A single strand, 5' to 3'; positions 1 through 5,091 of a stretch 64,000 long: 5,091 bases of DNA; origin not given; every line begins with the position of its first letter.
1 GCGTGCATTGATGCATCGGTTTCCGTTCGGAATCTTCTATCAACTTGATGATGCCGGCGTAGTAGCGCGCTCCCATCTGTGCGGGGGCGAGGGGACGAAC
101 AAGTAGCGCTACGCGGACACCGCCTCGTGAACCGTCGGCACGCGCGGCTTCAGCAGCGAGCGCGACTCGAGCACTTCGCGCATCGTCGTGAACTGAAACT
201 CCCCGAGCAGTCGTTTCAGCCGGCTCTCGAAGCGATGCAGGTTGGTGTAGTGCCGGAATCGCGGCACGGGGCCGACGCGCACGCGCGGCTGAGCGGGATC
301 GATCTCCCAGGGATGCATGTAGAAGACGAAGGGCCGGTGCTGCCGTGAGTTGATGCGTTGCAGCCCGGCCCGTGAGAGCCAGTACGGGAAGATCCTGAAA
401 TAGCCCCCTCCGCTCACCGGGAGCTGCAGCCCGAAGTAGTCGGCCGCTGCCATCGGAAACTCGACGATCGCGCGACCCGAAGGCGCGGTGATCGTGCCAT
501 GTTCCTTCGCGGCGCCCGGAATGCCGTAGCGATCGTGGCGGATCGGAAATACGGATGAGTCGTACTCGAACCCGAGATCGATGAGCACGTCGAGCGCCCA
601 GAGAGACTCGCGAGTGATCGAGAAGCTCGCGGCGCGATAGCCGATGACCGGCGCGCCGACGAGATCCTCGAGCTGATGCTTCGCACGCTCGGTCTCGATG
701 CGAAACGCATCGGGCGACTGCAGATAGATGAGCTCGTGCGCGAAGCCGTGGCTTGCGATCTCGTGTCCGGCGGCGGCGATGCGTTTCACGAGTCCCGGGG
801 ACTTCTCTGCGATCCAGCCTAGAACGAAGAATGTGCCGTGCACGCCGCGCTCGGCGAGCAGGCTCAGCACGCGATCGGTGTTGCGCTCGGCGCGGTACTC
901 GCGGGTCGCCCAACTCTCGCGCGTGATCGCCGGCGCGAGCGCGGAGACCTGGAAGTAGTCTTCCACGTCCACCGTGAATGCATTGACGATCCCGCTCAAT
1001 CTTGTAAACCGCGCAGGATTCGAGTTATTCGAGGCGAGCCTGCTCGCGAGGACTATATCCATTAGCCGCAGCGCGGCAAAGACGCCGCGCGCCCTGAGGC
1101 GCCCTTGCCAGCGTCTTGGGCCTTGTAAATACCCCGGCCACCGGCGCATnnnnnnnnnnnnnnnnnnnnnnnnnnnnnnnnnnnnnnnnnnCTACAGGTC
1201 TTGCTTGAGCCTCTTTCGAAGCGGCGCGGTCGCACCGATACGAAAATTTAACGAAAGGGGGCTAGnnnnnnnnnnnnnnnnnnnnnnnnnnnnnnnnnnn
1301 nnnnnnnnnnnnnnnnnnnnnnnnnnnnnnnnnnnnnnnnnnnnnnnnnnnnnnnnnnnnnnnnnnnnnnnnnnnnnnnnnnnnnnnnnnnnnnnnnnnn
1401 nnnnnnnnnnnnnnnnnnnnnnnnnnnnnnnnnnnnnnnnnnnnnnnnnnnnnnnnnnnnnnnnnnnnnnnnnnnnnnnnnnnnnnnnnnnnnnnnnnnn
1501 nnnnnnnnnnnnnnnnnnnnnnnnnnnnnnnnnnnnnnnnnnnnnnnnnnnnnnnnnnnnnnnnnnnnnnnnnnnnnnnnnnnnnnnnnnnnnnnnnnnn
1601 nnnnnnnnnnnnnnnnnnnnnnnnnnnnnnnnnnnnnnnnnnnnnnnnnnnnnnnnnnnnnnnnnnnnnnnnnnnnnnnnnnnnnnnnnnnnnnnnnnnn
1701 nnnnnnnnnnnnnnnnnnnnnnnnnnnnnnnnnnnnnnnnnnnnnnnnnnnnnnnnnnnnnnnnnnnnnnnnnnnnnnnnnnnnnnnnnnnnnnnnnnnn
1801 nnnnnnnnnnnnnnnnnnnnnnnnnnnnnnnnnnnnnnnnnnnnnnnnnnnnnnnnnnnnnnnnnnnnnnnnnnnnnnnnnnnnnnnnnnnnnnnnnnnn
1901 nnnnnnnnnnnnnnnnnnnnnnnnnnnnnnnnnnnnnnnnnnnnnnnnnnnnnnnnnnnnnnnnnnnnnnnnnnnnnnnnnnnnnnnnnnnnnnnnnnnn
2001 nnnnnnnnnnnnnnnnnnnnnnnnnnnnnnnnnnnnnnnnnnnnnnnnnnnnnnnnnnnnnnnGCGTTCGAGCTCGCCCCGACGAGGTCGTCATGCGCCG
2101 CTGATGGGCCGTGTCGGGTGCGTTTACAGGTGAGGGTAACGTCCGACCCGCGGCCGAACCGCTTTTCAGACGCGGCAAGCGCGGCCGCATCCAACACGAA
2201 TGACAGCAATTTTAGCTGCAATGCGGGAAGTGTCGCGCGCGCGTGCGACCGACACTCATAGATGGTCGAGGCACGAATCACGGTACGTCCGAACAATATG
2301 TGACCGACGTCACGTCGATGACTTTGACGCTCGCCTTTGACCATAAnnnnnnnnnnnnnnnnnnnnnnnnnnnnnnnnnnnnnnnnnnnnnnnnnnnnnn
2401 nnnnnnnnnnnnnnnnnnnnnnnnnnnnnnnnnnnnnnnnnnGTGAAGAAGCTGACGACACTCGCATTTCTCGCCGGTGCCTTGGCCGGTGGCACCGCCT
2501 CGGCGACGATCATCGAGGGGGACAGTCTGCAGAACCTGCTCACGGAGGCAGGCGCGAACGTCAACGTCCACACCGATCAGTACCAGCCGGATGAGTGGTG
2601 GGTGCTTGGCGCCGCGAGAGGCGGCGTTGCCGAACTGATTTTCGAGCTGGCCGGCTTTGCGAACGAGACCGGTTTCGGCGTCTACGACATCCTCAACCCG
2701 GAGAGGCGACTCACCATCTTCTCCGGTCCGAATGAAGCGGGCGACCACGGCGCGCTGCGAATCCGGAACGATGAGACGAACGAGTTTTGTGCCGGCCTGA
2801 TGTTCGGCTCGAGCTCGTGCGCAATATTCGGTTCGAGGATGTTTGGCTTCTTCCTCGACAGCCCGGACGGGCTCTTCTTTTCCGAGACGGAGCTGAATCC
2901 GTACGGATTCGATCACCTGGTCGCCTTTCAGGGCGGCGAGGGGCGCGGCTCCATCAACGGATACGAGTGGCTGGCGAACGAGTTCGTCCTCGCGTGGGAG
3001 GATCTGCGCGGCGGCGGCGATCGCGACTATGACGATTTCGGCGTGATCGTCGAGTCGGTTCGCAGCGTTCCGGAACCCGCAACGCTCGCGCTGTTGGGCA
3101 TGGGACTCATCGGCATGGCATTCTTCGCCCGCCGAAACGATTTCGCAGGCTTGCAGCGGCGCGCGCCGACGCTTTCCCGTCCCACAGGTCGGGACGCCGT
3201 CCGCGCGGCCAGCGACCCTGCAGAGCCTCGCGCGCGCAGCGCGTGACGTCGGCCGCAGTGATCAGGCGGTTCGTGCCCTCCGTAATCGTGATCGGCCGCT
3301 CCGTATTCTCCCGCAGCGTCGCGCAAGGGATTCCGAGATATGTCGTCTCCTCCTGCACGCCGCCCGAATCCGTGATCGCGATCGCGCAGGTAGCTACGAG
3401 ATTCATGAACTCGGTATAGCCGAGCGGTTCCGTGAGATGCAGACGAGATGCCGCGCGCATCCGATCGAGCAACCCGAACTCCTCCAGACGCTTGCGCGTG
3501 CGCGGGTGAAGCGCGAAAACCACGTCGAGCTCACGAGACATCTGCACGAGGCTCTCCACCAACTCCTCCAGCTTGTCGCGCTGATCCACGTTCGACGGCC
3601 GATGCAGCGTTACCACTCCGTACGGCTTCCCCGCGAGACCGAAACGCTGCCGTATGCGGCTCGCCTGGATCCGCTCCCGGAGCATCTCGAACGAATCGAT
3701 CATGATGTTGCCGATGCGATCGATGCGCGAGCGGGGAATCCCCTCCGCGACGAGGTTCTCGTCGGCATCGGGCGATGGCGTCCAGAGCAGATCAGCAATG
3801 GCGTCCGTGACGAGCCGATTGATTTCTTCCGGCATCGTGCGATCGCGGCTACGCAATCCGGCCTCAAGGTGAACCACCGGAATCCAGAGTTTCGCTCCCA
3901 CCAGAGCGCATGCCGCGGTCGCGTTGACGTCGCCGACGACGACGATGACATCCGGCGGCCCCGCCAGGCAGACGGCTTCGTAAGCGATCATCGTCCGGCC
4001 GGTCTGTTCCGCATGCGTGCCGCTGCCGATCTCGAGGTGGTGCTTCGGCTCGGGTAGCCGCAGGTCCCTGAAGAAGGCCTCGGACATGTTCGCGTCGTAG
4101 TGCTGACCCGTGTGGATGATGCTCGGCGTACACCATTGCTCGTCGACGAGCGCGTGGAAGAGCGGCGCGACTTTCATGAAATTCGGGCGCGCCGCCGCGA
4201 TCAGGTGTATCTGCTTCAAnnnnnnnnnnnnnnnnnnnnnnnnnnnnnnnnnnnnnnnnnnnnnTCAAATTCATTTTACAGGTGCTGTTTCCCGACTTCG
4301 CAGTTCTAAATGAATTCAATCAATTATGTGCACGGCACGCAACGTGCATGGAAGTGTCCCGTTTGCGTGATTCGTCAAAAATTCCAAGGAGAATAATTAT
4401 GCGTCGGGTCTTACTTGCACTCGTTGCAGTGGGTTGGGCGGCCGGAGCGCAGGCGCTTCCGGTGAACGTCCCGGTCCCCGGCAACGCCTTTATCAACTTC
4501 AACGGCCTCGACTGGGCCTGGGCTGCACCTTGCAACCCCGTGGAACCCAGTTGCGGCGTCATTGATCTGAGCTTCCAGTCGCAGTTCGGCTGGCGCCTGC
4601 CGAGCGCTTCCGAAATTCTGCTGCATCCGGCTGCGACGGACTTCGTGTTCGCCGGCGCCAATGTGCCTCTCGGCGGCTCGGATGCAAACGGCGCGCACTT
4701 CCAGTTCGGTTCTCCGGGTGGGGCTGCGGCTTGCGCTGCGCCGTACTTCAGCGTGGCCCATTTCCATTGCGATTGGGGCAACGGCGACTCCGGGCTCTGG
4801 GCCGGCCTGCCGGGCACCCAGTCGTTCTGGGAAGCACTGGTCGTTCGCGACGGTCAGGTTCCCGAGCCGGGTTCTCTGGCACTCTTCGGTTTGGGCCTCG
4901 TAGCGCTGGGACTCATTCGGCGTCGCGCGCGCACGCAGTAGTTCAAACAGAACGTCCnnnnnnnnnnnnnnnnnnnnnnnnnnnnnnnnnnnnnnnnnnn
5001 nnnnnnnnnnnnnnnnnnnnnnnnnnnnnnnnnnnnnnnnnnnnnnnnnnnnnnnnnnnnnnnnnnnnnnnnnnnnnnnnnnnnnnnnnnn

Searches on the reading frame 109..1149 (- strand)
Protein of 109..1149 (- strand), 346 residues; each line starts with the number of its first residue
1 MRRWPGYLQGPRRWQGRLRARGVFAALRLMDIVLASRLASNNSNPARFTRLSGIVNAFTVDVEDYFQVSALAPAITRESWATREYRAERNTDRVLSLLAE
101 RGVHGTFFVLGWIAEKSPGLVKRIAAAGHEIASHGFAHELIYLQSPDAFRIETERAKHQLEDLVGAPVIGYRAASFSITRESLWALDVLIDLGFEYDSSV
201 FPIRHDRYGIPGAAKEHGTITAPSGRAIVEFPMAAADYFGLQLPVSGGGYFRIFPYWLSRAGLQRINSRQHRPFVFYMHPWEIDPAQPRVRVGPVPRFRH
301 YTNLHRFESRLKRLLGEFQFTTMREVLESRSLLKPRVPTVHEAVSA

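Call 6: search_protein_families(library=ncbifam, proteins=[window:109-1149:-])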
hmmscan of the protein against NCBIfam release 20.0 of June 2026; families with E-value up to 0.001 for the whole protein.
window:109-1149:- (346 aa): 9 families
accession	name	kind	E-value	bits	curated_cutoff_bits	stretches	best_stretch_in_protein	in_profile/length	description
TIGR03006.1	pepcterm_polyde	equivalog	5.4e-116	386.4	276.2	1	56-327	1-271/272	XrtA system polysaccharide deacetylase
TIGR04243.1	nodulat_NodB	equivalog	1.2e-12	47.7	240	1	91-178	17-104/197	chitooligosaccharide deacetylase NodB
TIGR02764.1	spore_ybaN_pdaB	equivalog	4.3e-12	46.2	237.4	1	88-174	18-104/191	polysaccharide deacetylase family sporulation protein PdaB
NF045821.1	PgAcgDacpgdA1_Bac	equivalog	1.9e-10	40.1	400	1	91-166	103-178/282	peptidoglycan-N-acetylglucosamine deacetylase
TIGR02884.1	spore_pdaA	equivalog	1.3e-09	38.1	298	1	90-166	51-127/224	delta-lactam-biosynthetic de-N-acetylase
NF045820.1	PgAcgDacpgdA_Strep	equivalog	1.3e-05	24.2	800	1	90-143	282-335/463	peptidoglycan-N-acetylglucosamine deacetylase PgdA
TIGR03212.1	uraD_N-term-dom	equivalog_domain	1.7e-05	24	424.6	1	84-200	72-184/297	allantoinase PuuE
TIGR02873.1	spore_ylxY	hypoth_equivalog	2.1e-05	23.9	391.5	1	91-164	100-173/268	probable sporulation protein, polysaccharide deacetylase family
NF045822.1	PgAcgDacpgdA2_Bac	equivalog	3.8e-05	23.2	400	1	89-165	82-158/274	peptidoglycan-N-acetylglucosamine deacetylase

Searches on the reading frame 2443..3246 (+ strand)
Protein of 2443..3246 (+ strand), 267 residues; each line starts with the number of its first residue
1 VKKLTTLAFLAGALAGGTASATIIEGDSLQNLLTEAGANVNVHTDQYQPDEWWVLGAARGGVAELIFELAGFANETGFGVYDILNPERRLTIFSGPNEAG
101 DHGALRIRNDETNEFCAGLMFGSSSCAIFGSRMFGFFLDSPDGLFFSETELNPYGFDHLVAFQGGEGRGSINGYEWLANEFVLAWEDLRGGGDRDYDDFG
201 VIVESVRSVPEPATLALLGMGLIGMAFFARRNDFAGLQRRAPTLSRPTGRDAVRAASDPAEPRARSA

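Call 6: search_protein_families(library=ncbifam, proteins=[window:2443-3246:+])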
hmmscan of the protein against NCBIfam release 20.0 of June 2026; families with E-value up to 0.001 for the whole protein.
window:2443-3246:+ (267 aa): 11 families
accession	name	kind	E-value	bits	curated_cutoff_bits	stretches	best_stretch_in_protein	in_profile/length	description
NF038125.1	PEP_CTERM_THxN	subfamily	8e-09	35.4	85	1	203-232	217-246/246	THxN family PEP-CTERM protein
NF041538.1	PEP_EDSA_1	subfamily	9.3e-09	35.4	100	1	206-232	280-307/307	EDSAP-1 family PEP-CTERM protein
NF033554.9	floc_PepA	equivalog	1.7e-06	28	80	1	207-232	235-260/261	flocculation-associated PEP-CTERM protein PepA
NF038129.1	PEP_NF038129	equivalog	2.3e-06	27.6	65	1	201-232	163-194/194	NF038129 family PEP-CTERM protein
TIGR02595.1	PEP_CTERM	domain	3.6e-05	24.3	16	1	209-231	1-22/24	PEP-CTERM sorting domain-containing protein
NF038126.1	PEP_CTERM_FxDxF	subfamily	3.7e-05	24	50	1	204-231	138-164/165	FxDxF family PEP-CTERM protein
NF038118.1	PEP_CTERM_CCXG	equivalog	8.3e-05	22.3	90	1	195-231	162-198/199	CCXG family PEP-CTERM protein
NF038120.1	PEP_CTERM_QFxxD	subfamily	9.9e-05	22.3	80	1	205-231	189-215/215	NF038120 family PEP-CTERM protein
NF038124.1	PEP_CTERM_TLD_A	exception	0.00047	19.8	100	1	205-232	207-234/235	PEP_CTERM-anchored TLD domain-containing protein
NF033947.0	PEP-cistern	hypoth_equivalog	0.00065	19.5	60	0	203-231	167-195/195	cistern family PEP-CTERM protein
NF041927.1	Xrt_dep_XDP1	equivalog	0.0008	19.4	125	0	207-231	217-241/242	exosortase-dependent surface protein XDP1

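Call 25: find_related_loci(query=window:2443-3246:+, collection=metagenome_contigs, flank=1500)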
Query window:2443-3246:+ (267 aa) in metagenome_contigs; peptide patterns used: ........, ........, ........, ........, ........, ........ (x = any residue, [..] = any of these).
142 stretches matched a pattern; 17 encode a relative of the query (tblastn E <= 1e-3); 17 distinct loci.
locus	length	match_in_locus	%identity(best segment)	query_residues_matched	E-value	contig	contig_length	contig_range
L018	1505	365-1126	51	1-249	4e-79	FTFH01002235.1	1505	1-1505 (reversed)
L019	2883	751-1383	57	1-214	3e-69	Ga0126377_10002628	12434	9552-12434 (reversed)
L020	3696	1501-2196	53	1-231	5e-67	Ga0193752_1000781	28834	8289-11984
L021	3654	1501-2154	45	1-214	2e-57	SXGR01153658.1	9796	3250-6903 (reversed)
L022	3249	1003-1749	43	1-236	1e-48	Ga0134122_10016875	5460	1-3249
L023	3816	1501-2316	39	1-259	3e-47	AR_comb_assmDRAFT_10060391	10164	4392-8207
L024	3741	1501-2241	44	1-235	5e-46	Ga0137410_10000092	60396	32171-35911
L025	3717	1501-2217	42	1-231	1e-43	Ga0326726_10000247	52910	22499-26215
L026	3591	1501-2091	42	26-213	1e-36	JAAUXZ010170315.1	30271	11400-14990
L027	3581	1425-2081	42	38-254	4e-36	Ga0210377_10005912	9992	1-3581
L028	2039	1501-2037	42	38-211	4e-35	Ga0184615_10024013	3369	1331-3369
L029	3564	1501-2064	34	34-214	2e-25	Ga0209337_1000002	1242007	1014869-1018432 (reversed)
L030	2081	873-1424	34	38-214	2e-23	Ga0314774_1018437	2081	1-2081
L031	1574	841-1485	33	29-238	2e-23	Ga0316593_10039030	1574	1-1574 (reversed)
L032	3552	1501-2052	34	38-214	4e-23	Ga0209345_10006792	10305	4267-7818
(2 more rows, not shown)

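Call 53: search_protein_families(library=pfam, proteins=[window:2443-3246:+], max_evalue=0.01)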
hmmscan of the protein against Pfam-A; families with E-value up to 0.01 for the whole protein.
window:2443-3246:+ (267 aa): 2 families
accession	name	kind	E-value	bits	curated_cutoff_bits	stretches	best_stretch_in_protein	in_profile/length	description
PF13448.11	DUF4114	-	1.9e-08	35.6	27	1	143-203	30-82/85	Domain of unknown function (DUF4114)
PF07589.16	PEP-CTERM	-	2.9e-07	30.7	20.7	1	208-231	1-24/24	PEP-CTERM motif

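Call 56: find_homologous_proteins(query=window:2443-3246:+, max_evalue=1e-20)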
Query window:2443-3246:+ (267 aa): 30 proteins with E <= 1e-20 among 5095 candidates.
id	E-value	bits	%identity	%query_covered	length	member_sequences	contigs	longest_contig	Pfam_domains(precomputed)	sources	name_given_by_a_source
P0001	4.5e-147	507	95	90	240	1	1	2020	PF13448.12,PF07589.17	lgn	-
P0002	1.2e-88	315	61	87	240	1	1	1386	PF13448.12,PF07589.17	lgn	-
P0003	4.6e-86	307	66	75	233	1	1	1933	PF13448.12,PF07589.17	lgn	-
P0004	4.4e-82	294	60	91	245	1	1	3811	PF13448.12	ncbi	ncbi:MAG: DUF4114 domain-containing protein [Steroidobacteraceae bacterium]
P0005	1.5e-80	289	58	90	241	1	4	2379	PF13448.12,PF07589.17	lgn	-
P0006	8.0e-79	283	58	87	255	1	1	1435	PF13448.12,PF07589.17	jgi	jgi:hypothetical protein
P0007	9.0e-79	283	60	84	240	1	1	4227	PF13448.12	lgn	-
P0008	6.8e-74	267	55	90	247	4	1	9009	PF13448.12,PF07589.17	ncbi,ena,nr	ncbi:MAG TPA: DUF4114 domain-containing protein [Steroidobacteraceae bacterium]|nr:DUF4114 domain-co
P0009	9.6e-74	266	57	80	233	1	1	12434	PF13448.12,PF07589.17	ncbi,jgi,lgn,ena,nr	ncbi:MAG TPA: DUF4114 domain-containing protein [Povalibacter sp.]|nr:DUF4114 domain-containing prot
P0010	2.6e-73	265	55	85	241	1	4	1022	PF13448.12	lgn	-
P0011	4.3e-71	258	55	87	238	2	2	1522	PF13448.12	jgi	jgi:hypothetical protein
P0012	1.2e-70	256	56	85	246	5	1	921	PF13448.12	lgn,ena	-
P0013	2.5e-68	248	53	86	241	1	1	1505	PF13448.12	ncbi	-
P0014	5.6e-67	244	52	86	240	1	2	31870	PF13448.12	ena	-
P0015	1.5e-66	243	53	87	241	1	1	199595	PF13448.12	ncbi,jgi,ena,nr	ncbi:MAG TPA: DUF4114 domain-containing protein [Steroidobacteraceae bacterium]|nr:DUF4114 domain-co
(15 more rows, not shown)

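Call 57: find_encoding_contigs(protein=P0001, flank=2000, max_places=4)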
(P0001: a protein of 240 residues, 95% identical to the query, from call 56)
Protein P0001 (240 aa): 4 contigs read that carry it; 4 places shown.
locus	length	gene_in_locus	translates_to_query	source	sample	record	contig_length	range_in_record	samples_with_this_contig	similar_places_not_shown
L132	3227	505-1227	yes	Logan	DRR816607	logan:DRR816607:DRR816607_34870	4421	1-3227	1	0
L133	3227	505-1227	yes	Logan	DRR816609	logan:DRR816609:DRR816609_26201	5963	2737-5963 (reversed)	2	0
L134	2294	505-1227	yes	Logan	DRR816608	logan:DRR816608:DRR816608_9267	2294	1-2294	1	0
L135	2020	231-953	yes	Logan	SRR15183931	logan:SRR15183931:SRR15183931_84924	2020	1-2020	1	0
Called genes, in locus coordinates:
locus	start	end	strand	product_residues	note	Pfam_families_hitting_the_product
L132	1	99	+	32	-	?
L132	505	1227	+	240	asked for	PF13448:DUF4114, PF07589:PEP_exosort_dom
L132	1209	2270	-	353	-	PF02350:Epimerase_2, PF13579:Glyco_trans_4_4 (weak)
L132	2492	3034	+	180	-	PF07589:PEP_exosort_dom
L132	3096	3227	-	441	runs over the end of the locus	?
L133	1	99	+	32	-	?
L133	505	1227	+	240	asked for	PF13448:DUF4114, PF07589:PEP_exosort_dom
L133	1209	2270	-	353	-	PF02350:Epimerase_2, PF13579:Glyco_trans_4_4 (weak)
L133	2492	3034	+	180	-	PF07589:PEP_exosort_dom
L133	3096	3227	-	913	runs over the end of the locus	PF09976:TPR_21 (weak), PF14559:TPR_19 (weak), PF13424:TPR_12 (weak), PF14559:TPR_19 (weak), PF13432:TPR_16 (weak), PF14559:TPR_19 (weak), PF14559:TPR_19, PF14559:TPR_19, +22 more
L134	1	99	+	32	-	?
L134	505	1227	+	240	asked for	PF13448:DUF4114, PF07589:PEP_exosort_dom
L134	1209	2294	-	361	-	?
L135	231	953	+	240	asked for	PF13448:DUF4114, PF07589:PEP_exosort_dom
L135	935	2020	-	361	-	?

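Call 58: find_encoding_contigs(protein=P0003, flank=2000, max_places=4)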
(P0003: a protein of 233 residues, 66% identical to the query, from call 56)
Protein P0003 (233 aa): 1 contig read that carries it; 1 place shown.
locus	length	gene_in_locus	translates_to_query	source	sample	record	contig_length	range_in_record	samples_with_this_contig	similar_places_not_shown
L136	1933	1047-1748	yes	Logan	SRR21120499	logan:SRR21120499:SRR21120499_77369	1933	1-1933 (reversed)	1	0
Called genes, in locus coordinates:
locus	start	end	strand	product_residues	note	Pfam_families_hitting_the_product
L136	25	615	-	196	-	PF13505:OMP_b-brl, PF01389:OmpA_membrane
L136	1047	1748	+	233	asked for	PF13448:DUF4114, PF07589:PEP_exosort_dom (weak)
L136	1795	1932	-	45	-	?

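Call 59: find_encoding_contigs(protein=P0002, flank=2000, max_places=4)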
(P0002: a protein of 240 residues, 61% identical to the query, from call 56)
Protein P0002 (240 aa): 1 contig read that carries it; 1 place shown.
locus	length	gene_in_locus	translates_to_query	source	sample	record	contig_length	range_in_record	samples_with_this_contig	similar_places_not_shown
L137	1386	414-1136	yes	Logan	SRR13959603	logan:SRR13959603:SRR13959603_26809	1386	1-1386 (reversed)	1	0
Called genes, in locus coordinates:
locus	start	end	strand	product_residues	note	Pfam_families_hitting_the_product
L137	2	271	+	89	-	?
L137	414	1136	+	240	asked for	PF13448:DUF4114, PF07589:PEP_exosort_dom (weak)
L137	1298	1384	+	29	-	?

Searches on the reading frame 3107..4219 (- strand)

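Call 6: search_protein_families(library=ncbifam, proteins=[window:3107-4219:-])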
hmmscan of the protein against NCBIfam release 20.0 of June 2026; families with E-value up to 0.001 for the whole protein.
window:3107-4219:- (370 aa): 2 families
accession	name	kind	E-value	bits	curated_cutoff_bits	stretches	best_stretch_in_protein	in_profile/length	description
TIGR00236.1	wecB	equivalog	5.6e-86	289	210.15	1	4-333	3-333/366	non-hydrolyzing UDP-N-acetylglucosamine 2-epimerase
TIGR03568.1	NeuC_NnaA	equivalog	4.1e-20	72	235.9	1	2-299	1-303/365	UDP-N-acetylglucosamine 2-epimerase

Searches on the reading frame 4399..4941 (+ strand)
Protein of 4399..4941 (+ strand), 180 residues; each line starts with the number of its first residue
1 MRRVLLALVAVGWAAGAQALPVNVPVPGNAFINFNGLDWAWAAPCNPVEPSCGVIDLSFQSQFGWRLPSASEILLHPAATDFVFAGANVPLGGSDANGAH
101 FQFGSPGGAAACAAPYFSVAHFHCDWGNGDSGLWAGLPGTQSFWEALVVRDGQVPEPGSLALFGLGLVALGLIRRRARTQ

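Call 6: search_protein_families(library=ncbifam, proteins=[window:4399-4941:+])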
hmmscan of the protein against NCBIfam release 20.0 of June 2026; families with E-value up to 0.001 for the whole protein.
window:4399-4941:+ (180 aa): 10 families
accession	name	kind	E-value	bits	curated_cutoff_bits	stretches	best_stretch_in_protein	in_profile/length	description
NF041538.1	PEP_EDSA_1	subfamily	2.9e-08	33.8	100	1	149-176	281-306/307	EDSAP-1 family PEP-CTERM protein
NF038125.1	PEP_CTERM_THxN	subfamily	3e-08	33.6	85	1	147-176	215-245/246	THxN family PEP-CTERM protein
NF033554.9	floc_PepA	equivalog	3.7e-08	33.5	80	1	152-177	235-260/261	flocculation-associated PEP-CTERM protein PepA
NF041927.1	Xrt_dep_XDP1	equivalog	7.7e-06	26.1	125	1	152-176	217-241/242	exosortase-dependent surface protein XDP1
NF038129.1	PEP_NF038129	equivalog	1.9e-05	24.6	65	1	152-177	169-194/194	NF038129 family PEP-CTERM protein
TIGR02595.1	PEP_CTERM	domain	3e-05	24.5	16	1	154-176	1-22/24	PEP-CTERM sorting domain-containing protein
NF038120.1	PEP_CTERM_QFxxD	subfamily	0.00017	21.5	80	1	153-177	192-214/215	NF038120 family PEP-CTERM protein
NF038118.1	PEP_CTERM_CCXG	equivalog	0.00027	20.7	90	1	144-176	163-198/199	CCXG family PEP-CTERM protein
NF038124.1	PEP_CTERM_TLD_A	exception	0.00042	20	100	1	153-178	210-235/235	PEP_CTERM-anchored TLD domain-containing protein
NF033947.0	PEP-cistern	hypoth_equivalog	0.00044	20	60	1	148-176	167-195/195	cistern family PEP-CTERM protein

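Call 53: search_protein_families(library=pfam, proteins=[window:4399-4941:+], max_evalue=0.01)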
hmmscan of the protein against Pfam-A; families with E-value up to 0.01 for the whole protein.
window:4399-4941:+ (180 aa): 1 family
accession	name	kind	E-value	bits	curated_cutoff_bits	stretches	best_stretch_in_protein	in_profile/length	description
PF07589.16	PEP-CTERM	-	2.8e-07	30.8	20.7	1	153-176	1-24/24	PEP-CTERM motif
